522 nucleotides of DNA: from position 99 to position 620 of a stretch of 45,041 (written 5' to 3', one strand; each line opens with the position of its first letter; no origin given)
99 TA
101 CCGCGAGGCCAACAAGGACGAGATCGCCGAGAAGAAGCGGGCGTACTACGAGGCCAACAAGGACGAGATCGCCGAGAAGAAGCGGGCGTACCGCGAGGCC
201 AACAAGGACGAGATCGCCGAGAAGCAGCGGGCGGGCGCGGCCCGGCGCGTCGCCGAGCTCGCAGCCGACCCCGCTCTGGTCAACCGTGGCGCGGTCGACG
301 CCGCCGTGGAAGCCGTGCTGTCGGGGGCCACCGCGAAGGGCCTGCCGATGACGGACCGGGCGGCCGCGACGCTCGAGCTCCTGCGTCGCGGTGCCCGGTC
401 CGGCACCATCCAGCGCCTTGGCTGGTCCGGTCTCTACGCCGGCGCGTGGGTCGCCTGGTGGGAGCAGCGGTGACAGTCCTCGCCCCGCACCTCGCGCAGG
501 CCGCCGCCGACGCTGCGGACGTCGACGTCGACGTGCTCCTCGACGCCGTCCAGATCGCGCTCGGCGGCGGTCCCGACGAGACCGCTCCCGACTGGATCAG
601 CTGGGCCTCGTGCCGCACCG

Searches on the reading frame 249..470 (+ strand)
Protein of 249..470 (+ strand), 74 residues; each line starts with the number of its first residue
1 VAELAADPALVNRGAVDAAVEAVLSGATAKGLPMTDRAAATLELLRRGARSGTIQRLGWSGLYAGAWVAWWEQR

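Call 57: find_related_loci(query=A4, collection=metagenome_contigs, flank=5000)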
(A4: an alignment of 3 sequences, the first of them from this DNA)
Query A4 (74 aa) in metagenome_contigs; peptide patterns used: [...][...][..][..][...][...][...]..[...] (x = any residue, [..] = any of these).
171 stretches matched a pattern, but none encodes a relative of the query by tblastn (E <= 1e-3).

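Call 78: search_solved_structures(query=A4, max_evalue=10, show_alignments=1)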
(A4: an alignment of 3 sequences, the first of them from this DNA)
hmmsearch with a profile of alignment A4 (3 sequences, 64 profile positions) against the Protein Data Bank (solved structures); distinct sequences matched with E-value up to 10: 4.
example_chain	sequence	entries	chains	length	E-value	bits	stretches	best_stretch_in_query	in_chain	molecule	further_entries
8vur_L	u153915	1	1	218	1.1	12.4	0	46-60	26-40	003-102 Light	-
2y0e_A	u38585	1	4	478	5.4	10.3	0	19-49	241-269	UDP-GLUCOSE DEHYDROGENASE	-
2y0c_A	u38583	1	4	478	5.5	10.2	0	19-49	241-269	UDP-GLUCOSE DEHYDROGENASE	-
2y0d_A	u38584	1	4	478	5.5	10.2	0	19-49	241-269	UDP-GLUCOSE DEHYDROGENASE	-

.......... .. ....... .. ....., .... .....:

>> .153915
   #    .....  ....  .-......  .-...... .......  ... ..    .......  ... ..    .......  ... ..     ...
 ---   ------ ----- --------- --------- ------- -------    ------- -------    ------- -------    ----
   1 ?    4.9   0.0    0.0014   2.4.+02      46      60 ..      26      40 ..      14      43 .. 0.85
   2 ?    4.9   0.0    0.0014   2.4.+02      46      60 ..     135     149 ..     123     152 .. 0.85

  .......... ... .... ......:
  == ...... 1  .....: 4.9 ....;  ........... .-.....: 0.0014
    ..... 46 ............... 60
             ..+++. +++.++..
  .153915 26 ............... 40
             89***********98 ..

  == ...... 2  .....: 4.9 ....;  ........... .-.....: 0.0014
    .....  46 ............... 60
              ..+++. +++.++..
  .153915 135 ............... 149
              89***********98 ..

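Call 79: search_protein_families(library=pfam, proteins=[window:249-470:+], max_evalue=10)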
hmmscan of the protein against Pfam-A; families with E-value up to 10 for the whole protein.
seq(74 aa): 1 family
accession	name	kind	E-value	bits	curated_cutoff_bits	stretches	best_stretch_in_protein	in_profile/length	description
PF13338.12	AbiEi_4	-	0.087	13.4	25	1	39-64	28-47/49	Transcriptional regulator, AbiEi antitoxin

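Call 86: find_homologous_proteins(query=A4, max_evalue=1)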
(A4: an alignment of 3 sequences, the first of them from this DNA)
Query A4 (3 sequences) (74 aa, profile of the alignment): 1 proteins with E <= 1 among 355 candidates.
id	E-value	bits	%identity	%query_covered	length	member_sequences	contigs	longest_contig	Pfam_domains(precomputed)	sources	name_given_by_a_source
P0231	3.8e-17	80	54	76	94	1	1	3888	-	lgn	-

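Call 88: find_encoding_contigs(protein=P0231, flank=4000, max_places=2)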
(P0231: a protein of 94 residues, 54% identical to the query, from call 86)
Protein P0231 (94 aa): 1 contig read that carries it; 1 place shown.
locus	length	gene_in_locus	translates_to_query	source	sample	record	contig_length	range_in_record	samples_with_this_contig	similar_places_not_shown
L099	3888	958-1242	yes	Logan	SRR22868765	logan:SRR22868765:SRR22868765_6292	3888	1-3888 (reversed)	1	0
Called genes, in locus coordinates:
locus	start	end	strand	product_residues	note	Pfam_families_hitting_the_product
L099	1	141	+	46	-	?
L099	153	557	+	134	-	-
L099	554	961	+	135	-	-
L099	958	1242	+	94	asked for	-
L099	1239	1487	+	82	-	-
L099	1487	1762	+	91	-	-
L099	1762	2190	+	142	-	-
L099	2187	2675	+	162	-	-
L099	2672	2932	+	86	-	-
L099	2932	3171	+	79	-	-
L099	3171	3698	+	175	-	-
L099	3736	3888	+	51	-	?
